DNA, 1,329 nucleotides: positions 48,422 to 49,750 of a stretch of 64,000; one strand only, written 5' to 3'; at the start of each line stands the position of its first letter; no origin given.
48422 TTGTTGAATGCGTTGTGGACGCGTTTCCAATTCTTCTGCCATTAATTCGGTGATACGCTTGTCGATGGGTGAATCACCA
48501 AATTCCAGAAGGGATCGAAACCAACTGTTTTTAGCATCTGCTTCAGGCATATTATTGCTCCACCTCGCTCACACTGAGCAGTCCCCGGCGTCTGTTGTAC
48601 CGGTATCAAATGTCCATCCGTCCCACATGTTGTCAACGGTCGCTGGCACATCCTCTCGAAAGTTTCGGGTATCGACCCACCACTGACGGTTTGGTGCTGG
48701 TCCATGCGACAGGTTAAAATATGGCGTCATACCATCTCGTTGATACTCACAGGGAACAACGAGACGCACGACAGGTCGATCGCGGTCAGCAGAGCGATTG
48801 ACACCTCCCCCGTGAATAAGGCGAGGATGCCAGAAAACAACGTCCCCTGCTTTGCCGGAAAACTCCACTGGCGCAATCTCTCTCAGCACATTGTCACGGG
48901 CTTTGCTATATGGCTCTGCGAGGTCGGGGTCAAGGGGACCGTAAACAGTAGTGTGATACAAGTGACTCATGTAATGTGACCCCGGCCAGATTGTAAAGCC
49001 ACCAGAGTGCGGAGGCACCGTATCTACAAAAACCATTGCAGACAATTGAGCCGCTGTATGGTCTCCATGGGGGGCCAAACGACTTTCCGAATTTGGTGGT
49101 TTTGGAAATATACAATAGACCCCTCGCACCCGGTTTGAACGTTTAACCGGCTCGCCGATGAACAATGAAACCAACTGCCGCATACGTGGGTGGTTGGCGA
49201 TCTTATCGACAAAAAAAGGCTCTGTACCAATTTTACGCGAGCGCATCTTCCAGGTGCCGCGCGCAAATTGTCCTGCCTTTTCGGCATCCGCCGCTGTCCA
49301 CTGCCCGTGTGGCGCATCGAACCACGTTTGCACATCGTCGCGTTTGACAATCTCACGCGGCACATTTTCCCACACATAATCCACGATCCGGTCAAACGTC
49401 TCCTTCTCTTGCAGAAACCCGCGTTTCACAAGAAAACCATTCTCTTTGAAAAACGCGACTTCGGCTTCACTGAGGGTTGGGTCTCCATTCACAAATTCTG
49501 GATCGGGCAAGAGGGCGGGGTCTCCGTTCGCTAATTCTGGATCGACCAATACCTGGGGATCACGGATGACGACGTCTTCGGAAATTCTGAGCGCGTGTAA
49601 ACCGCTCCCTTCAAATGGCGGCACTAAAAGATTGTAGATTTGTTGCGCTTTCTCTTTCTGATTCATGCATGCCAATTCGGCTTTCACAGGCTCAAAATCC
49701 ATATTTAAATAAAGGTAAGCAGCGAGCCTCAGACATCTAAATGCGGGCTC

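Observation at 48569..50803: Alginate-lyase/heparinase-N-like domain covalently fused to a PhyH dioxygenase domain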

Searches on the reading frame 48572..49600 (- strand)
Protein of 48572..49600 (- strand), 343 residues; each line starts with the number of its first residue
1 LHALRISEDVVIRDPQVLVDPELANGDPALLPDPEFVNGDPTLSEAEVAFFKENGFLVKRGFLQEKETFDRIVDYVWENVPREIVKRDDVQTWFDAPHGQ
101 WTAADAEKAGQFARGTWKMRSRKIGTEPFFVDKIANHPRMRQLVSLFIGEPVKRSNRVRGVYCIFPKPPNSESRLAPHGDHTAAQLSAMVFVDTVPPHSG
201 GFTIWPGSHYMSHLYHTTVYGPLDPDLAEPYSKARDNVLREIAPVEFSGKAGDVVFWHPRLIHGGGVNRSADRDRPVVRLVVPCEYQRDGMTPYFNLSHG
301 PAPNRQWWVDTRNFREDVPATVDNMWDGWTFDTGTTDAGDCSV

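Call 16: find_homologous_proteins(query=window:48572-49600:-, max_evalue=0.00001)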
Query window:48572-49600:- (343 aa): 206 proteins with E <= 0.00001 among 2175 candidates; the best 120 are listed.
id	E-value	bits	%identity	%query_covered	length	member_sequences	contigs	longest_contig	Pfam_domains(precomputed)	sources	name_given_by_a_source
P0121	3.5e-154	531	70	95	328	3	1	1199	PF05721.20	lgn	-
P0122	1.7e-152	526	69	95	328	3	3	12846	PF05721.20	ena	-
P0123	2.5e-150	519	69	95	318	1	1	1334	PF05721.20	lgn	-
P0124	4.8e-145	501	64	95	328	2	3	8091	PF05721.20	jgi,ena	-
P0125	1.2e-142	494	65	96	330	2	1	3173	PF05721.20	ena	-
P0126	3.2e-141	489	64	95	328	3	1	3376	PF05721.20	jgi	jgi:hypothetical protein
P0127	9.6e-141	487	64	96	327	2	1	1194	PF05721.20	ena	-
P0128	5.6e-140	485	62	95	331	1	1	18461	PF05721.20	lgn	-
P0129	6.0e-139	481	76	76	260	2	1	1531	PF05721.20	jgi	-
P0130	1.6e-138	480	62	96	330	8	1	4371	PF05721.20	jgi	jgi:hypothetical protein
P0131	3.4e-138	479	63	95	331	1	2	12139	PF05721.20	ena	-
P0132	3.8e-138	479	61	93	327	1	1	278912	PF05721.20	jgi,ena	jgi:hypothetical protein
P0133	5.8e-136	472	61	96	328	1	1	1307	PF05721.20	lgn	-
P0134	1.8e-135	470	59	96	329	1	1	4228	PF05721.20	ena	-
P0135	4.2e-135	469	63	95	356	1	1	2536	PF05721.20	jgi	jgi:hypothetical protein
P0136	5.9e-135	468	62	96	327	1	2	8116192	PF05721.20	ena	-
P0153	2.8e-123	430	60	92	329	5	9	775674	PF05721.20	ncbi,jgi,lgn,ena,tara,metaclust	tara:strand:+ start:15360 stop:16349 length:990 start_codon:yes stop_codon:yes gene_type:complete|me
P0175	8.3e-110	385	54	87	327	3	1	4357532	PF05721.20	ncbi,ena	-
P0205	6.2e-102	360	50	97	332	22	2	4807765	PF05721.20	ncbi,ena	-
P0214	3.8e-100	354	49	95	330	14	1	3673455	PF05721.20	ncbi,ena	-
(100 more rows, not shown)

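Call 24: find_encoding_contigs(protein=P0153, flank=10000, max_places=2)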
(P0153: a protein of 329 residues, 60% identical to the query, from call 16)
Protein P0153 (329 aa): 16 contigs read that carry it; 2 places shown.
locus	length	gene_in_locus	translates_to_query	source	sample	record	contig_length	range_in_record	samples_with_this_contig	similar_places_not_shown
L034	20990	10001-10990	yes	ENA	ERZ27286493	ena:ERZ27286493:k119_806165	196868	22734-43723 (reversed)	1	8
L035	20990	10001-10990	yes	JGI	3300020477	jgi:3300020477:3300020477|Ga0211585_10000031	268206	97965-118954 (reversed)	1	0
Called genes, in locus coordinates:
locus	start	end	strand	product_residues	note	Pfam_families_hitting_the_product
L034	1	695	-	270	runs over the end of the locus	PF05721:PhyH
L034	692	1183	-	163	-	PF01230:HIT (weak)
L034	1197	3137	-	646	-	PF20581:DUF6785, PF20580:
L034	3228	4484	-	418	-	PF01321:Creatinase_N, PF00557:Peptidase_M24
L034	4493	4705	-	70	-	PF21820:DUF6886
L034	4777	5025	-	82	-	PF21820:DUF6886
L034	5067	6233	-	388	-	-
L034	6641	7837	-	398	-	PF14284:PcfJ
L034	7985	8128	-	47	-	-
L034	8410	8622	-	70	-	PF15919:HicB_lk_antitox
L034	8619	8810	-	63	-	PF07927:HicA_toxin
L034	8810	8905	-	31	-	-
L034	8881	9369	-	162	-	PF13302:Acetyltransf_3, PF00583:Acetyltransf_1, PF13673:Acetyltransf_10, PF13508:Acetyltransf_7, PF08445:FR47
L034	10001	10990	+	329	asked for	PF05721:PhyH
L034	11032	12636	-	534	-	PF00246:Peptidase_M14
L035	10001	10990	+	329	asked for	PF05721:PhyH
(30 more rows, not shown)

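Call 25: find_encoding_contigs(protein=P0136, flank=10000, max_places=1)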
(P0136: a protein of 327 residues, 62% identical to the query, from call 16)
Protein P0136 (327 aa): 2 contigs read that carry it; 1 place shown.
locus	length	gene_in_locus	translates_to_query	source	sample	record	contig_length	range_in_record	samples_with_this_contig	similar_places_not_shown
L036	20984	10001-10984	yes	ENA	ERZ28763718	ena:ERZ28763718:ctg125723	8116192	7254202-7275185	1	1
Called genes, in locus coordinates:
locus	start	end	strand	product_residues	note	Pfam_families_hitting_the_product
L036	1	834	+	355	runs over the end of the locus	PF01408:GFO_IDH_MocA, PF22725:GFO_IDH_MocA_C3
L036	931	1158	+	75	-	PF22513:FitA-like_RHH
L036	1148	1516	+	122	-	PF01850:PIN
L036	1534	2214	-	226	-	PF00300:His_Phos_1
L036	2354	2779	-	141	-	PF17820:PDZ_6 (faint)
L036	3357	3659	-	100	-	-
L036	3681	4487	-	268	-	PF05721:PhyH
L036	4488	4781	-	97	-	-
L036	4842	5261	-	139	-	PF01850:PIN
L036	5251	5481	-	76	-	-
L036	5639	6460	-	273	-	-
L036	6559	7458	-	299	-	PF05721:PhyH (weak)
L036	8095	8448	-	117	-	PF13460:NAD_binding_10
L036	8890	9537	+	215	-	PF00440:TetR_N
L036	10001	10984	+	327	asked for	PF05721:PhyH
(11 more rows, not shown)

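Call 27: search_solved_structures(query=A2, max_evalue=1, show_alignments=2)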
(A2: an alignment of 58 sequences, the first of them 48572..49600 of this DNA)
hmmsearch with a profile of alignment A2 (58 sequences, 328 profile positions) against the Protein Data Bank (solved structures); distinct sequences matched with E-value up to 1: 15.
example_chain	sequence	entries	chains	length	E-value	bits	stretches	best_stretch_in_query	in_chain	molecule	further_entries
5epa_A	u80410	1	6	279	1.2e-08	37.5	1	176-269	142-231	SnoK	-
5ep9_A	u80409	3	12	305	3.6e-08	36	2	121-207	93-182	SnoN,Epimerase SnoN | SnoN,SnoN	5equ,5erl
2a1x_A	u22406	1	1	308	1.5e-05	27.3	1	184-294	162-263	Phytanoyl-CoA dioxygenase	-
4mhr_A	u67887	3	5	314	0.0049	19.1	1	179-263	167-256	Ectoine hydroxylase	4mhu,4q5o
7dzz_A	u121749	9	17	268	0.071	15.3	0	171-207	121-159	Phytanoyl-CoA dioxygenase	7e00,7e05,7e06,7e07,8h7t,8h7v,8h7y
4rgk_A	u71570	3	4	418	0.092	14.9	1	247-276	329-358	Uncharacterized protein | DUF1479 domain-containing protein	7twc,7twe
7e01_A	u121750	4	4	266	0.12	14.6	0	171-207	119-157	Phytanoyl-CoA dioxygenase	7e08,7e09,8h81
7dt0_A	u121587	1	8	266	0.12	14.5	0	172-207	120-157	Phytanoyl-CoA dioxygenase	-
7fcb_C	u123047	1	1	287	0.62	12.2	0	247-285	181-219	2-oxoglutarate/Fe(II)-dependent dioxygenase SptF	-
4afr_A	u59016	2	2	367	0.65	12.1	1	230-293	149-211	METACASPASE | METACASPASE MCA2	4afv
4afp_A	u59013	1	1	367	0.65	12.1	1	230-293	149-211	METACASPASE MCA2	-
4af8_A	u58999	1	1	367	0.65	12.1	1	230-293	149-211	METACASPASE MCA2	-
7eyw_C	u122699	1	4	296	0.76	11.9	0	247-284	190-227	2-oxoglutarate/Fe(II)-dependent dioxygenase SptF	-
7eyr_C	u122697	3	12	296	0.77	11.9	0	247-284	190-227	2-oxoglutarate/Fe(II)-dependent dioxygenase SptF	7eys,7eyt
7eyu_B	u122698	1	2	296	0.77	11.9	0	247-284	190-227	2-oxoglutarate/Fe(II)-dependent dioxygenase SptF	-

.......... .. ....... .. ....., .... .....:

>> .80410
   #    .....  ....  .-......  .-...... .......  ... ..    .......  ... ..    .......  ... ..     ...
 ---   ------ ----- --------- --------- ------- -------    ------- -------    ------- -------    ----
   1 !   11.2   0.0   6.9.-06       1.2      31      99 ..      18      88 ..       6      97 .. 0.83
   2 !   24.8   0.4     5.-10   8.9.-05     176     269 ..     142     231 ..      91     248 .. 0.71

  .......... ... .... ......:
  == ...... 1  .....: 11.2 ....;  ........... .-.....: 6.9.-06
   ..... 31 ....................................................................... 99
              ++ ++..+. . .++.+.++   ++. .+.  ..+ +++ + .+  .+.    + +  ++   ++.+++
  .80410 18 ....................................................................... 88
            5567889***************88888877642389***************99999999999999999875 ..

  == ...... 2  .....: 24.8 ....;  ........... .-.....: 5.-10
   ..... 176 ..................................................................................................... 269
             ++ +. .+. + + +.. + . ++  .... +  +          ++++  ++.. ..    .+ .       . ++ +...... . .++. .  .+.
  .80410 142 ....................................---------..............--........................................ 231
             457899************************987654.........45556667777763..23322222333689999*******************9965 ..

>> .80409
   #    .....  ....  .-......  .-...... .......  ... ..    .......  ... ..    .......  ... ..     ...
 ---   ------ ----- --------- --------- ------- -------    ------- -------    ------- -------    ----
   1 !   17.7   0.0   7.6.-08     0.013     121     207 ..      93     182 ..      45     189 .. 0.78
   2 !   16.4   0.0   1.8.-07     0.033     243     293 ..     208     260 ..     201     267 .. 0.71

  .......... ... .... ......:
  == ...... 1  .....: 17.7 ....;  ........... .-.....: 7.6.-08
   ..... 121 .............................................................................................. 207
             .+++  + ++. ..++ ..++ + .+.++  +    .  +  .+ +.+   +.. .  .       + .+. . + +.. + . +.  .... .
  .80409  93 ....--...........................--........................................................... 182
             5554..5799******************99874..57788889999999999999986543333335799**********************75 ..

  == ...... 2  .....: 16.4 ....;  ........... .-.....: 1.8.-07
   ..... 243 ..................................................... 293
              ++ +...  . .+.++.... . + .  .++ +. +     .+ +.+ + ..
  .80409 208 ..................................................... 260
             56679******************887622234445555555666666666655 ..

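Call 35: predict_structure(alignment_id=A2)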
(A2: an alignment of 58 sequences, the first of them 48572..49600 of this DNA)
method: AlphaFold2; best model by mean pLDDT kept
length: 343 residues; sequences in the alignment: 58
mean_pLDDT: 91.1   pTM: 0.91
mean pLDDT of the five models: 91.1, 90.6, 90.3, 90.0, 89.4
residues with pLDDT >= 90: 263; 70-90: 63; 50-70: 8; < 50: 9
segments of 3 or more residues with pLDDT < 50: 337-343
pLDDT, mean of each block of 10 residues (from residue 1): 79 94 86 96 98 98 98 97 92 85 92 91 93 98 98 95 92 86 92 92 93 94 92 96 96 97 92 91 96 84 72 93 96 69 37
secondary structure, 60 per line:
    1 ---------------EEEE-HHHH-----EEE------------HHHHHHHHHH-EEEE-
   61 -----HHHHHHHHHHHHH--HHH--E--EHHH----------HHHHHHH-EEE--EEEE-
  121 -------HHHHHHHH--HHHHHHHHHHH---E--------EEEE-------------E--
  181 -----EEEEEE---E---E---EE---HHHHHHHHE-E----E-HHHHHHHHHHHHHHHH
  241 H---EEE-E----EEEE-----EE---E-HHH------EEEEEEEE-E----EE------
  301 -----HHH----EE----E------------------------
elements in order: E16-19 H21-24 E30-32 H45-54 E56-59 H66-78 H103-109 E111-113 E116-119 H128-135 H138-148 E161-164 E186-191 H208-215 H225-241 E245-247 E254-257 E279-286

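Call 53: find_encoding_contigs(protein=P0175, flank=8000, max_places=1)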
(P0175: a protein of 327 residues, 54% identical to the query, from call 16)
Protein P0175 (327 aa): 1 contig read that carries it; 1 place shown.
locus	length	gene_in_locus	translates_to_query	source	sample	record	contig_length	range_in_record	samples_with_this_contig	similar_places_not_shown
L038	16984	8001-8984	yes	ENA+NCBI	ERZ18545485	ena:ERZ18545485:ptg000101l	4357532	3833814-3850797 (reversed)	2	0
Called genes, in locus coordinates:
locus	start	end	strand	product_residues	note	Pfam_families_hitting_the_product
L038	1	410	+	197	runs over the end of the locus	PF04973:NMN_transporter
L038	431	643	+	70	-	-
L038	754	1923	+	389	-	PF01039:Carboxyl_trans, PF03255:ACCA (weak)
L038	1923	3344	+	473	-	PF01039:Carboxyl_trans, PF03255:ACCA (weak)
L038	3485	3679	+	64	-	-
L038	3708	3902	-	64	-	-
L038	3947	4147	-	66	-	-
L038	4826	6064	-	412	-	PF00296:Bac_luciferase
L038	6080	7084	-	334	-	PF00296:Bac_luciferase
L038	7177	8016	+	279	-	PF13622:4HBT_3, PF03061:4HBT (faint), PF20789:4HBT_3C, PF02551:Acyl_CoA_thio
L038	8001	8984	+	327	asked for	PF05721:PhyH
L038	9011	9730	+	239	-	PF16264:SatD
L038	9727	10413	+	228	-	-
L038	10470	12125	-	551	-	PF01979:Amidohydro_1 (faint), PF07969:Amidohydro_3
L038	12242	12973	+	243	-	PF07110:EthD (weak)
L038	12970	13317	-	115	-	-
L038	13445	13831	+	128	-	-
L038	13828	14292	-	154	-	PF02639:DUF188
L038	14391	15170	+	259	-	PF01261:AP_endonuc_2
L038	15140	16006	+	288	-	PF05721:PhyH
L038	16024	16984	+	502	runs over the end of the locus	PF00884:Sulfatase, PF16347:SGSH_C (faint)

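Call 54: find_encoding_contigs(protein=P0205, flank=8000, max_places=1)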
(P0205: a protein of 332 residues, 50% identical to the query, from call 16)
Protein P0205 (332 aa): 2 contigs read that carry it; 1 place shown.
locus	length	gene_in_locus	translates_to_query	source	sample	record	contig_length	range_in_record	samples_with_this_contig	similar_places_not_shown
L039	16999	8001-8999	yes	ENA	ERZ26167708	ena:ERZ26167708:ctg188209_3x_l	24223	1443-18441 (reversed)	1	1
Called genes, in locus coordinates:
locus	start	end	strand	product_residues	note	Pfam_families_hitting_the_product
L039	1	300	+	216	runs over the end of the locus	PF00406:ADK, PF13207:AAA_17, PF05191:ADK_lid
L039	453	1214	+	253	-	-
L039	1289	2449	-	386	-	PF03453:MoeA_N, PF00994:MoCF_biosynth, PF03454:MoeA_C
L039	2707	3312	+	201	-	PF00814:TsaD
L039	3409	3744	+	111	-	PF13466:STAS_2, PF01740:STAS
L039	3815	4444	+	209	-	PF05719:GPP34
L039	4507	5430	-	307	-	PF01156:IU_nuc_hydro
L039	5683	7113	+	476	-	PF00294:PfkB, PF01467:CTP_transf_like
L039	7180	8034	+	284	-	PF13622:4HBT_3, PF20789:4HBT_3C, PF02551:Acyl_CoA_thio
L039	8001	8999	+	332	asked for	PF05721:PhyH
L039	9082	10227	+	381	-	PF02746:MR_MLE_N, PF13378:MR_MLE_C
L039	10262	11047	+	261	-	PF06790:UPF0259 (weak)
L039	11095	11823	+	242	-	-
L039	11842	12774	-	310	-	PF06271:RDD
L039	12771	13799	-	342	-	PF28475:DUF8413, PF01944:SpoIIM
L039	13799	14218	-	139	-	PF01882:DUF58 (weak)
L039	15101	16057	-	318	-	PF20030:bpMoxR, PF01078:Mg_chelatase (faint), PF00158:Sigma54_activat (weak), PF07726:AAA_3, PF07728:AAA_5, PF17863:AAA_lid_2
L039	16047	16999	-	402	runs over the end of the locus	PF14258:DUF4350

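Call 55: find_encoding_contigs(protein=P0214, flank=8000, max_places=1)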
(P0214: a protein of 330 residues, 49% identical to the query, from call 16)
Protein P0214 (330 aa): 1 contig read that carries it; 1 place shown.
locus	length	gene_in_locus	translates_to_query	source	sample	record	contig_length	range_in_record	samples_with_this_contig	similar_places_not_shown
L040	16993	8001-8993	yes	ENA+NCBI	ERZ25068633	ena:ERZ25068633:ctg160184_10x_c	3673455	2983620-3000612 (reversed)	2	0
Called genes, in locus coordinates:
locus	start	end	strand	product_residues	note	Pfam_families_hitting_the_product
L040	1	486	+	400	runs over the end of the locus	PF02515:CoA_transf_3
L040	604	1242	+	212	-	PF20101:DUF6491 (weak)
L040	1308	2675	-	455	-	PF26314:MptA_B_family (weak)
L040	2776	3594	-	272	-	PF12345:DUF3641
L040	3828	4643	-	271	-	PF04784:DUF547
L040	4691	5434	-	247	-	PF00535:Glycos_transf_2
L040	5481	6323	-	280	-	PF13557:Phenol_MetA_deg (weak)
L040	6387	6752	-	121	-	-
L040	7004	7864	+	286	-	PF13411:MerR_1, PF23914:TPR_CcmH_CycH (weak), PF13176:TPR_7 (faint), PF13424:TPR_12 (faint), PF00515:TPR_1 (faint), PF07719:TPR_2 (faint), PF13181:TPR_8 (faint), PF13428:TPR_14 (faint), +4 more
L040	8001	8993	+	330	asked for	PF05721:PhyH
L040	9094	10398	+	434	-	PF04235:DUF418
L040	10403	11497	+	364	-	PF00023:Ank (faint), PF13606:Ank_3 (faint), PF12796:Ank_2, PF13637:Ank_4 (weak), PF13857:Ank_5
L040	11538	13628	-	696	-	PF00350:Dynamin_N (faint), PF01926:MMR_HSR1, PF02421:FeoB_N, PF07670:Gate, PF07664:FeoB_C, PF07670:Gate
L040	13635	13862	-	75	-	PF04023:FeoA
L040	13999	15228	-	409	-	PF00364:Biotin_lipoyl, PF25984:BSH_YknX (weak), PF02817:E3_binding, PF00198:2-oxoacid_dh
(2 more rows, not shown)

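Call 57: find_related_loci(query=A2, collection=metagenome_contigs, flank=5000)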
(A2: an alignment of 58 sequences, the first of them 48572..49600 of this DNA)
Query A2 (343 aa) in metagenome_contigs; peptide patterns used: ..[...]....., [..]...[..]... (x = any residue, [..] = any of these).
600 stretches matched a pattern (row limit reached: there are more); 397 encode a relative of the query (tblastn E <= 1e-3); the best 80 are kept; 80 distinct loci.
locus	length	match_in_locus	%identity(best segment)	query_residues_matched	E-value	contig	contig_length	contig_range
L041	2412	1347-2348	83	1-334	0e+0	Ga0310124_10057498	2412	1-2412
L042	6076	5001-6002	81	1-334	0e+0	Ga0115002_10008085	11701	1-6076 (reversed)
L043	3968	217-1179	77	1-334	0e+0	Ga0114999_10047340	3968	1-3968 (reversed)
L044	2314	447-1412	74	1-335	0e+0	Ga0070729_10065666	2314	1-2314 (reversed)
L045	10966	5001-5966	76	1-335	3e-172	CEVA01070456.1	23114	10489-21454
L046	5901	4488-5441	73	1-332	3e-167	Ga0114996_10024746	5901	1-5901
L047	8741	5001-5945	65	5-331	1e-147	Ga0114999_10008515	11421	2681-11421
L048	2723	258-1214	64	5-335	7e-152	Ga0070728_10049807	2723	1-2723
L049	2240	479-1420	64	6-331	4e-152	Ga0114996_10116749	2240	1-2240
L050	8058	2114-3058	65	5-331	1e-147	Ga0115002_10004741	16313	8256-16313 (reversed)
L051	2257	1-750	81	83-333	2e-148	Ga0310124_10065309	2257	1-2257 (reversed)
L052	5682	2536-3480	62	5-331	1e-136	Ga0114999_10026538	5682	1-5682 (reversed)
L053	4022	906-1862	60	5-334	2e-132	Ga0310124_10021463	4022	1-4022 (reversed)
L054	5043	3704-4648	63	22-334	1e-128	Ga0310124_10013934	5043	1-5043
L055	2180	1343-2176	64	5-294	2e-132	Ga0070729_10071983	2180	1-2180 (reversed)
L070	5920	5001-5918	50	7-321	9e-100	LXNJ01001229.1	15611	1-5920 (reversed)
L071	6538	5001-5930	48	31-332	2e-96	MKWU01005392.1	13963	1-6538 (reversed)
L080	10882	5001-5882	46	43-334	6e-84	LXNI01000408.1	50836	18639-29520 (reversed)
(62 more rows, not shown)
